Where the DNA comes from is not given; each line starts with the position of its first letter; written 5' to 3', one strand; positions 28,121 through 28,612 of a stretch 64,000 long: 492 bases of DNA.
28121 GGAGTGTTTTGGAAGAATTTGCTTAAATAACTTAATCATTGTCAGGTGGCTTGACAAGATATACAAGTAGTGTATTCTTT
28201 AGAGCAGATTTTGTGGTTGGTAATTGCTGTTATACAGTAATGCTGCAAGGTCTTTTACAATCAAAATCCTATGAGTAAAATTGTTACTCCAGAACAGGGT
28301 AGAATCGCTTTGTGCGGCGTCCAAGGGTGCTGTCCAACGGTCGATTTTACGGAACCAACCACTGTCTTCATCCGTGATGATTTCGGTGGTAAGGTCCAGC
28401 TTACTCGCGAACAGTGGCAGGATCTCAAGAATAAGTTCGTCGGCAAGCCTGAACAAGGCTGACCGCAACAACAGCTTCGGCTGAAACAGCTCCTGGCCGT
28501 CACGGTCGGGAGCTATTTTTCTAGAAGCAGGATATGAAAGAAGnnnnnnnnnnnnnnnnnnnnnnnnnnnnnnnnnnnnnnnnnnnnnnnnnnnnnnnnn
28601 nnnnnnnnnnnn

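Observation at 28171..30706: Closed three-gene cassette: small Cys-bearing protein, strong terminator, radical SAM/SPASM enzyme and an overlapping MTA phosphorylase (candidate uncharacterised peptide-modification system)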

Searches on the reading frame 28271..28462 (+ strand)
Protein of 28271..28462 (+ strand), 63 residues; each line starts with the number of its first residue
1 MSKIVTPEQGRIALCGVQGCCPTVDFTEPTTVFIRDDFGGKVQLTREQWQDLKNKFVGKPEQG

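Call 3: search_protein_families(library=pfam, proteins=[window:28271-28462:+], max_evalue=1)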
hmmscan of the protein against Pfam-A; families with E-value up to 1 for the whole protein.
window:28271-28462:+ (63 aa): 0 families

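Call 4: search_protein_families(library=ncbifam, proteins=[window:28271-28462:+], max_evalue=1)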
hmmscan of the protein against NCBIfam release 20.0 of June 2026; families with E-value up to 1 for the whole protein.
window:28271-28462:+ (63 aa): 0 families

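Call 5: find_homologous_proteins(query=window:28271-28459:+, max_evalue=0.01)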
Query window:28271-28459:+ (63 aa): 68 proteins with E <= 0.01 among 68 candidates.
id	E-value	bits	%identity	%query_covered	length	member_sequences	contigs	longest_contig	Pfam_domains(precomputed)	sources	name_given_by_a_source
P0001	2.3e-35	137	97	100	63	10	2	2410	-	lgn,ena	-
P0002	5.3e-23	98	67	100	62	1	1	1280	-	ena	-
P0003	8.1e-23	97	72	90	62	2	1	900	-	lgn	-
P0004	1.5e-22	96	71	92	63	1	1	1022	-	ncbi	-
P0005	1.9e-22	96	68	100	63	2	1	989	-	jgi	jgi:hypothetical protein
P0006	3.5e-22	95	72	90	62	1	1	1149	-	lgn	-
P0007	6.8e-22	94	63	100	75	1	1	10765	-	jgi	jgi:hypothetical protein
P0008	9.6e-22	94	66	98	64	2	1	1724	-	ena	-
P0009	1.2e-21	93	66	98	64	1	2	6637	-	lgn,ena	-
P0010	1.4e-21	93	66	98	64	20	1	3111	-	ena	-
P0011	2.2e-21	93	64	94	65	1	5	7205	-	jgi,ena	jgi:hypothetical protein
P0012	3.1e-21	92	65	98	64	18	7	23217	-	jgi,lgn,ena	jgi:hypothetical protein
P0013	3.1e-21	92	75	83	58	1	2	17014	-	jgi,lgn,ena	-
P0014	6.0e-21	91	73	89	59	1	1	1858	-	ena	-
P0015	8.2e-21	91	63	100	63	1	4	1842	-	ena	-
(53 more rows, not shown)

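Call 13: search_solved_structures(query=A1, max_evalue=10, show_alignments=2)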
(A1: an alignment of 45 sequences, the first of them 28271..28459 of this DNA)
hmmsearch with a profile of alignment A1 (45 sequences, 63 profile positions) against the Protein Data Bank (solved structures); distinct sequences matched with E-value up to 10: 5.
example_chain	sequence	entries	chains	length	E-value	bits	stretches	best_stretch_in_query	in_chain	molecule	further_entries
8ahx_H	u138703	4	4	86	0.64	13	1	9-32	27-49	Protein RnfH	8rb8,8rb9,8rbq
7k9m_B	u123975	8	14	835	0.87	12.6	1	11-28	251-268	Phenylalanine--tRNA ligase beta subunit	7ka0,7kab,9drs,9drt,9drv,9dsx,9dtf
7k98_B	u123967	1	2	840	0.88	12.6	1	11-28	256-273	Phenylalanine--tRNA ligase beta subunit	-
7daw_B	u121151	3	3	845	0.88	12.6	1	11-28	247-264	Phenylalanine--tRNA ligase beta subunit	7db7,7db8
3fi9_A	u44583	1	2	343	1.4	11.9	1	40-58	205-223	Malate dehydrogenase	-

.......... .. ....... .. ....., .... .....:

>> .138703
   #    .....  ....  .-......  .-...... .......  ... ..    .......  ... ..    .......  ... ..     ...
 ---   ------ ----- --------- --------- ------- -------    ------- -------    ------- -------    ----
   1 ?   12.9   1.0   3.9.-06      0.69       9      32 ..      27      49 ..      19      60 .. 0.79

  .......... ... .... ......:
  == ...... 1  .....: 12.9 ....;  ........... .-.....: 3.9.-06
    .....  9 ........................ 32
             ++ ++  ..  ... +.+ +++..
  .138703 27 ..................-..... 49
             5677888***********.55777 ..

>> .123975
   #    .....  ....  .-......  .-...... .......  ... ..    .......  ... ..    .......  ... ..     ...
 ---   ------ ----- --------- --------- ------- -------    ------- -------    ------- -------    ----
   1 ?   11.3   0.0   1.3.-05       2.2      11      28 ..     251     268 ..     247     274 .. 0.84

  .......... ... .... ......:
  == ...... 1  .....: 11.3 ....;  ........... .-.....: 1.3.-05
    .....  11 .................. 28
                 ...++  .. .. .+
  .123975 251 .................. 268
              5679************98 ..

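Call 29: predict_structure(alignment_id=A1)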
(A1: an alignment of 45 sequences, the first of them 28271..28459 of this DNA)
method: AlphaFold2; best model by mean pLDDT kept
length: 63 residues; sequences in the alignment: 45
mean_pLDDT: 85.2   pTM: 0.66
mean pLDDT of the five models: 85.2, 84.7, 84.6, 83.6, 82.6
residues with pLDDT >= 90: 35; 70-90: 17; 50-70: 8; < 50: 3
segments of 3 or more residues with pLDDT < 50: none
pLDDT, mean of each block of 10 residues (from residue 1): 71 86 94 93 94 82 56
secondary structure, 60 per line:
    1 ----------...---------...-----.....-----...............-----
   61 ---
elements in order: E11-13 E23-25 E31-35 E41-45 H46-55

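Call 34: search_protein_families(library=padloc, proteins=[window:28271-28462:+], max_evalue=0.01)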
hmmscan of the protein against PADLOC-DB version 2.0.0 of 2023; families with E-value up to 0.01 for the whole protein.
window:28271-28462:+ (63 aa): 0 families

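Call 45: search_protein_representatives(alignment_id=A1)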
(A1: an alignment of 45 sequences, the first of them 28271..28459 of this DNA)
Query: 45 sequences, 63 profile positions. Proteins with E-value up to 0.001 (for the whole library): 596; up to 1e-10: 88; up to 1e-30: 0. The best 150 are listed.
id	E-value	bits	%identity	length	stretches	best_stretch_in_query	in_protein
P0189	2.7e-26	107.1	-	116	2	7-59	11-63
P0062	1.8e-25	104.5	-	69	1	2-56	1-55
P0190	1.6e-23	98.2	-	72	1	4-59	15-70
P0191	2.1e-23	97.9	-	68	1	4-57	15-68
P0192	1.8e-22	94.9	-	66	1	3-59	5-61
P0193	9.6e-22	92.6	-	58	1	5-55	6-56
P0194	1.7e-21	91.8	-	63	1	2-59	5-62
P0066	1.9e-21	91.6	-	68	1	3-60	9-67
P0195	2.4e-21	91.3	-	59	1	3-59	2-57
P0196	2.4e-21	91.3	-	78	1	2-60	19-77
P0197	1.4e-20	88.9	-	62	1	4-56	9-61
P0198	8.1e-20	86.4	-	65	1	5-59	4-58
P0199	1.3e-19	85.8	-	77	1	4-60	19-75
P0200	2.5e-19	84.8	-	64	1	6-57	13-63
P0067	3.8e-19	84.3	-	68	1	3-58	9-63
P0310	3.7e-09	52.2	-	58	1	10-56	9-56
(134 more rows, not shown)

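Call 49: find_homologous_proteins(query=A3, max_evalue=0.001)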
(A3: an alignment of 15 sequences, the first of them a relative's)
Query A3 (15 sequences) (50 aa, profile of the alignment): 49 proteins with E <= 0.001 among 390 candidates.
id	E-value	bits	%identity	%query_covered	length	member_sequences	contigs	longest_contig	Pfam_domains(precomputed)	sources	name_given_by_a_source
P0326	4.4e-20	89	42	86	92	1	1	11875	-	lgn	-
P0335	1.1e-15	75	50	84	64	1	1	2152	-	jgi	-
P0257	1.4e-15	75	50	72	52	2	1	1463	-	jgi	-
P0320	1.7e-15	74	54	78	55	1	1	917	-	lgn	-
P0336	7.1e-15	72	46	92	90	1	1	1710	-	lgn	-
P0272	9.7e-15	72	43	88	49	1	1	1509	-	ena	-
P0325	1.3e-14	72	44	78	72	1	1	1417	-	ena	-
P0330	1.4e-14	72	100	100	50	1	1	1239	-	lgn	-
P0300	1.5e-14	71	47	76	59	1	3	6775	-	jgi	jgi:hypothetical protein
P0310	3.0e-14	70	53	78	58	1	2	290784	-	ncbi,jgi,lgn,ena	ncbi:MAG: hypothetical protein WC805_02105 [Patescibacteria group bacterium]|jgi:hypothetical protei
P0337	7.7e-14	69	57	94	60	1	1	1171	-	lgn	-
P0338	1.3e-13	68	54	78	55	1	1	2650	-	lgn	-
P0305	1.4e-13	68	38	78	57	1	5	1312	-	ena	-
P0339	1.8e-13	68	54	94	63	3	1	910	-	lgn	-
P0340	2.3e-13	68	45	84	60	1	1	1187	-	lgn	-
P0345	8.8e-13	66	51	92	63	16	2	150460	-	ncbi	-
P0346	1.0e-11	62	45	74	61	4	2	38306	-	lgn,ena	-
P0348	2.2e-11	61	44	96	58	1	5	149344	-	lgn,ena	-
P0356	6.2e-10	57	42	82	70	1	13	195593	-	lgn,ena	-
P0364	1.4e-7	49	50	92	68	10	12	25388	-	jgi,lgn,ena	jgi:hypothetical protein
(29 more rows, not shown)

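Call 50: find_encoding_contigs(protein=P0310, flank=6000, max_places=2)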
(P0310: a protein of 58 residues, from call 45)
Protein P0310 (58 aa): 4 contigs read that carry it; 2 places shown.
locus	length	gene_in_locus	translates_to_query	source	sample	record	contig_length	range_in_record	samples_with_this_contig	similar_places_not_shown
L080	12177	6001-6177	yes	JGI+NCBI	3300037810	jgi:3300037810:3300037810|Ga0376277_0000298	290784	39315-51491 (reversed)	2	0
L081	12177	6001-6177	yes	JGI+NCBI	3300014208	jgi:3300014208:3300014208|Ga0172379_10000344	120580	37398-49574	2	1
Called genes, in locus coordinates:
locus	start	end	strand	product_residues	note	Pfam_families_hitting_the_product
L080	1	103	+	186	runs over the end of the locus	PF03167:UDG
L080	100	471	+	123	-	PF00903:Glyoxalase, PF12681:Glyoxalase_2 (weak)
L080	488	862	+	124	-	PF01863:YgjP-like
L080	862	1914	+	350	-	PF01757:Acyl_transf_3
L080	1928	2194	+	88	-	PF12961:DUF3850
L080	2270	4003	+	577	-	PF01807:Zn_ribbon_DnaG, PF08275:DNAG_N, PF01751:Toprim, PF13155:Toprim_2, PF13362:Toprim_3 (weak), PF13662:Toprim_4, PF10410:DnaB_bind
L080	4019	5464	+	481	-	PF03979:Sigma70_r1_1, PF00140:Sigma70_r1_2, PF04542:Sigma70_r2, PF04539:Sigma70_r3, PF04545:Sigma70_r4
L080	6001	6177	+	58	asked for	-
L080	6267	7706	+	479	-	PF04055:Radical_SAM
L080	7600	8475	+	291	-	PF01048:PNP_UDP_1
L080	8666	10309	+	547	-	PF00005:ABC_tran, PF00006:ATP-synt_ab (faint), PF02463:SMC_N (faint), PF13555:AAA_29 (faint), PF13304:AAA_21 (faint), PF00005:ABC_tran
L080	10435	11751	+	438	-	PF02310:B12-binding, PF04055:Radical_SAM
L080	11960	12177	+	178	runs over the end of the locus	PF13238:AAA_18 (weak)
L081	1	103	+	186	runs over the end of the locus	PF03167:UDG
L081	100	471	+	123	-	PF00903:Glyoxalase, PF12681:Glyoxalase_2 (weak)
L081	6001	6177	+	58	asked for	-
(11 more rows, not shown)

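Call 51: find_encoding_contigs(protein=P0345, flank=6000, max_places=2)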
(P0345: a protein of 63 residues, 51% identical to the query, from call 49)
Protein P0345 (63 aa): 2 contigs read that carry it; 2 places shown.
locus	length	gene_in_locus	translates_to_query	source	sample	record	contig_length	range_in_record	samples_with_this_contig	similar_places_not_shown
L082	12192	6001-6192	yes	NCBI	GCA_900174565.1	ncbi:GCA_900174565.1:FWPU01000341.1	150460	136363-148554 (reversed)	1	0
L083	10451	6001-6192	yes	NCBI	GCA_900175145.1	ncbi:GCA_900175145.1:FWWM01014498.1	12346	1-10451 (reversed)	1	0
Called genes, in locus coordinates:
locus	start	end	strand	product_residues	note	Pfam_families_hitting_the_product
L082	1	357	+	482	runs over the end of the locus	PF18915:DUF5667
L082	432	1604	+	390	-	PF24247:DUF7450 (faint)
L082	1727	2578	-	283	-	PF03372:Exo_endo_phos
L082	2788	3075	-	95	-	PF02033:RBFA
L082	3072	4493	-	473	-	PF00009:GTP_EFTU, PF00071:Ras (weak), PF01926:MMR_HSR1, PF08477:Roc (weak), PF22042:EF-G_D2, PF03144:GTP_EFTU_D2 (faint), PF11987:IF-2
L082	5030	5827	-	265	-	PF13640:2OG-FeII_Oxy_3 (weak)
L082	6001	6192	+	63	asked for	-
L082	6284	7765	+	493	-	PF04055:Radical_SAM, PF13353:Fer4_12 (weak)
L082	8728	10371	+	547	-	PF00005:ABC_tran, PF03205:MobB (faint), PF13191:AAA_16 (faint), PF13238:AAA_18 (faint), PF13304:AAA_21 (faint), PF13401:AAA_22 (faint), PF12848:ABC_tran_Xtn, PF00005:ABC_tran, +1 more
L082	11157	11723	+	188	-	-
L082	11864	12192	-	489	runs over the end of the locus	PF13632:Glyco_trans_2_3 (weak)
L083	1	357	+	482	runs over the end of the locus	PF18915:DUF5667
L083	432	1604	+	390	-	PF24247:DUF7450 (faint)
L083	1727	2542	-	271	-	PF03372:Exo_endo_phos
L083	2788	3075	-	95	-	PF02033:RBFA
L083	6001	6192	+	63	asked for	-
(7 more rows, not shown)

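Call 52: find_encoding_contigs(protein=P0356, flank=6000, max_places=2)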
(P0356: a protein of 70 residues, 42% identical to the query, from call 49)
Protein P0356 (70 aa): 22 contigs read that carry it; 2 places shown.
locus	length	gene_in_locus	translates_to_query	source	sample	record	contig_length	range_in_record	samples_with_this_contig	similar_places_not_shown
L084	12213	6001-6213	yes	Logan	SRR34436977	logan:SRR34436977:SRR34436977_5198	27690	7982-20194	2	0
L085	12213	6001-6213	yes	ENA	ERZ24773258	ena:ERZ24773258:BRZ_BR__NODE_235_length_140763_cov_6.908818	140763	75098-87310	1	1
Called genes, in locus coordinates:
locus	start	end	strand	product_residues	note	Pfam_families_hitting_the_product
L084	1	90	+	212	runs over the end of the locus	-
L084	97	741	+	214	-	PF00186:DHFR_1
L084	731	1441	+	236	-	PF13353:Fer4_12 (weak), PF04055:Radical_SAM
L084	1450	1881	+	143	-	-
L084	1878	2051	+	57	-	-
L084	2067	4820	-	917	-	-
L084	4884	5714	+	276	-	PF12322:T4_baseplate (weak)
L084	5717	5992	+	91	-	-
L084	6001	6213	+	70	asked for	-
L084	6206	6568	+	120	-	-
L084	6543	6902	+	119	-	-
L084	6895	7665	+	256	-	-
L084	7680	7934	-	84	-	-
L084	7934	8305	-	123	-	-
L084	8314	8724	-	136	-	-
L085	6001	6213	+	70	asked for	-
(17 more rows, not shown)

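Call 54: find_encoding_contigs(protein=P0348, flank=6000, max_places=3)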
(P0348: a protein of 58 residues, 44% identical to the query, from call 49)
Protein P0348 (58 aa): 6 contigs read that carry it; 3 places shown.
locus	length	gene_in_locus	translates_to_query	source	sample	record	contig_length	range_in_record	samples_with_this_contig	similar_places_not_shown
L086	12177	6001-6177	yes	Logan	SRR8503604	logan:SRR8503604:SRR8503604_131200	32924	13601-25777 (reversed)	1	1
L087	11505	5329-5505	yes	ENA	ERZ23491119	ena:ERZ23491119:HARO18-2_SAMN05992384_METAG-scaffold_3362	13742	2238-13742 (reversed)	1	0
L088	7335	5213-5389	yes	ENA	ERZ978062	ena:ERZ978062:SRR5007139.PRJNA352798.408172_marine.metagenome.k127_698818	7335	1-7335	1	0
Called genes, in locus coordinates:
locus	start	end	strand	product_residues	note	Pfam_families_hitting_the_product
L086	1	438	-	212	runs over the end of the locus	PF04275:P-mevalo_kinase (faint), PF21448:DNMK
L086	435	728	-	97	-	-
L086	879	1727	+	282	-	PF00534:Glycos_transf_1 (weak)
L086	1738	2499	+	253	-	-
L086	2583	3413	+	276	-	PF00852:Glyco_transf_10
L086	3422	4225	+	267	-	PF05050:Methyltransf_21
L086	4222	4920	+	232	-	PF01755:Glyco_transf_25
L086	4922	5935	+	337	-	-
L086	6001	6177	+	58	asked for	-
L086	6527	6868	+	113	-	-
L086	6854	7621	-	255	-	-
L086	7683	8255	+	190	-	-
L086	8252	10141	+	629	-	-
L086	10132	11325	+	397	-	-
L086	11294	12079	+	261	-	-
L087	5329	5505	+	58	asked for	-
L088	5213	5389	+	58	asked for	-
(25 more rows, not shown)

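Call 55: find_encoding_contigs(protein=P0364, flank=6000, max_places=3)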
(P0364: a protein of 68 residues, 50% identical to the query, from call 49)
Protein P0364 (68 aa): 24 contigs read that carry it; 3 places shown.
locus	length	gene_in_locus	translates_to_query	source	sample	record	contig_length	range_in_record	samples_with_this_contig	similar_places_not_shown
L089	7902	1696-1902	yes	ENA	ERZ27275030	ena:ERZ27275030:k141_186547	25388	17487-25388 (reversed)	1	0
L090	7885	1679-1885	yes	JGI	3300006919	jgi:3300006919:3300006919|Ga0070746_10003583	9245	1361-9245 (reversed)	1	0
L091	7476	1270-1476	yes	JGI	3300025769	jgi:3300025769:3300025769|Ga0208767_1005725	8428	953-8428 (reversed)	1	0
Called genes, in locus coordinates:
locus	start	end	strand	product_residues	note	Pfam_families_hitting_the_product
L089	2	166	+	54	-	?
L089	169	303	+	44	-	-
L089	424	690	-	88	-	-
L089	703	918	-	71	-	-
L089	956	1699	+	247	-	PF01510:Amidase_2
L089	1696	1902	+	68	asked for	-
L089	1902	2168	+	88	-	-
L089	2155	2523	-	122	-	-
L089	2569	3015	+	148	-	PF00156:Pribosyltran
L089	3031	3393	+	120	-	-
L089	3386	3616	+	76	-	-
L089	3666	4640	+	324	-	PF00268:Ribonuc_red_sm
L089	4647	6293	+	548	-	PF02867:Ribonuc_red_lgC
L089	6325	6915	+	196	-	-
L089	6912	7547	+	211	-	PF00574:CLP_protease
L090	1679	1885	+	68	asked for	-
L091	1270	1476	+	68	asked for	-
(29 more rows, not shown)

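Call 56: find_encoding_contigs(protein=P0346, flank=6000, max_places=2)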
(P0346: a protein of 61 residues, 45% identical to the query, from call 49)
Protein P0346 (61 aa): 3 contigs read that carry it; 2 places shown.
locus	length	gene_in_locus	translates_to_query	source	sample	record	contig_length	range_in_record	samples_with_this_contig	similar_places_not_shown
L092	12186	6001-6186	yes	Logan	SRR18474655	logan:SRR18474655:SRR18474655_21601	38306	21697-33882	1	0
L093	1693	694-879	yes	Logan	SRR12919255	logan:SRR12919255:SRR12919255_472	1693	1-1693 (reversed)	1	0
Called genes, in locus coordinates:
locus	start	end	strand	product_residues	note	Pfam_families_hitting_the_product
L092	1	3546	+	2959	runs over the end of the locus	PF10145:PhageMin_Tail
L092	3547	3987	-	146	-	-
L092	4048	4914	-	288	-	PF02195:ParB_N (weak)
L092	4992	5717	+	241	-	PF02511:Thy1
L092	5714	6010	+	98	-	-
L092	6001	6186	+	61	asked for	-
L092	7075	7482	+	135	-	-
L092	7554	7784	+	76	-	-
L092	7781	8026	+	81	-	-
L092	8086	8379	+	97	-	PF09620:Cas_csx3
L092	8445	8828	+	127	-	-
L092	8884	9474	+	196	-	PF08645:PNK3P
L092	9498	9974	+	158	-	-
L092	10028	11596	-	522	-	PF13264:DUF4055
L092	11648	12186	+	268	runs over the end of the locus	-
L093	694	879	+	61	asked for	-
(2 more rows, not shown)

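Call 68: search_dna_similar(query=P0364, collection=phages, mode=protein, max_evalue=0.001, max_rows=15)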
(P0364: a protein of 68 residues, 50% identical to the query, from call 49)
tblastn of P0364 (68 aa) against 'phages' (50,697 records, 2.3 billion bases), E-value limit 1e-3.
No match.

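Call 69: search_dna_similar(query=window:28271-28459:+, collection=phages, mode=protein, max_evalue=0.01, max_rows=15)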
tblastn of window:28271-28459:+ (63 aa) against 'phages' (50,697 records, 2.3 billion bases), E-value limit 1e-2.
No match.

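Call 70: find_related_loci(query=A1, collection=viral_contigs, flank=5000)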
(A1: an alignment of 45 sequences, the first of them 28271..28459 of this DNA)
Query A1 (63 aa) in viral_contigs; peptide patterns used: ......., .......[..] (x = any residue, [..] = any of these).
156 stretches matched a pattern; 16 encode a relative of the query (tblastn E <= 1e-3); 16 distinct loci.
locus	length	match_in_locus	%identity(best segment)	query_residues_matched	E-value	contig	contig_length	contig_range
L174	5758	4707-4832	51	11-53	2e-9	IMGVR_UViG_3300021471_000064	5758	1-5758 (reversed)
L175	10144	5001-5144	44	1-50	4e-9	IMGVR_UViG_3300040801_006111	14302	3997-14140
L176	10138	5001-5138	45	10-56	6e-8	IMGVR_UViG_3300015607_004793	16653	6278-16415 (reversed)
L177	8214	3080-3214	48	11-55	7e-8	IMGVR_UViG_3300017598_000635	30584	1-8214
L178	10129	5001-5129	45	11-54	3e-7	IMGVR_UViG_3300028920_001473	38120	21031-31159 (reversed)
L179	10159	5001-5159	38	8-56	8e-7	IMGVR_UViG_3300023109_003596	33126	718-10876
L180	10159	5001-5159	38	8-56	7e-7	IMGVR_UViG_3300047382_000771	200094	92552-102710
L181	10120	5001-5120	38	11-50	6e-7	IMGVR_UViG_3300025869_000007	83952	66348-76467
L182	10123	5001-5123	41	8-48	1e-6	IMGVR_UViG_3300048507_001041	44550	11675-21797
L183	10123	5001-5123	41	8-48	1e-6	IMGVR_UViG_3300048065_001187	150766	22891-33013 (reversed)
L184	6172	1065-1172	49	6-44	5e-6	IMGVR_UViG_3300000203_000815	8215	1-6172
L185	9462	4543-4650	49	6-44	5e-6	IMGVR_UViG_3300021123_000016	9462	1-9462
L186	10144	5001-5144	35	8-53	8e-6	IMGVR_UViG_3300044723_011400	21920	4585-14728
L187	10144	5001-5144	35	8-53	8e-6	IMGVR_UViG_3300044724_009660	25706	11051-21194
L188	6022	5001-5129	42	12-52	2e-5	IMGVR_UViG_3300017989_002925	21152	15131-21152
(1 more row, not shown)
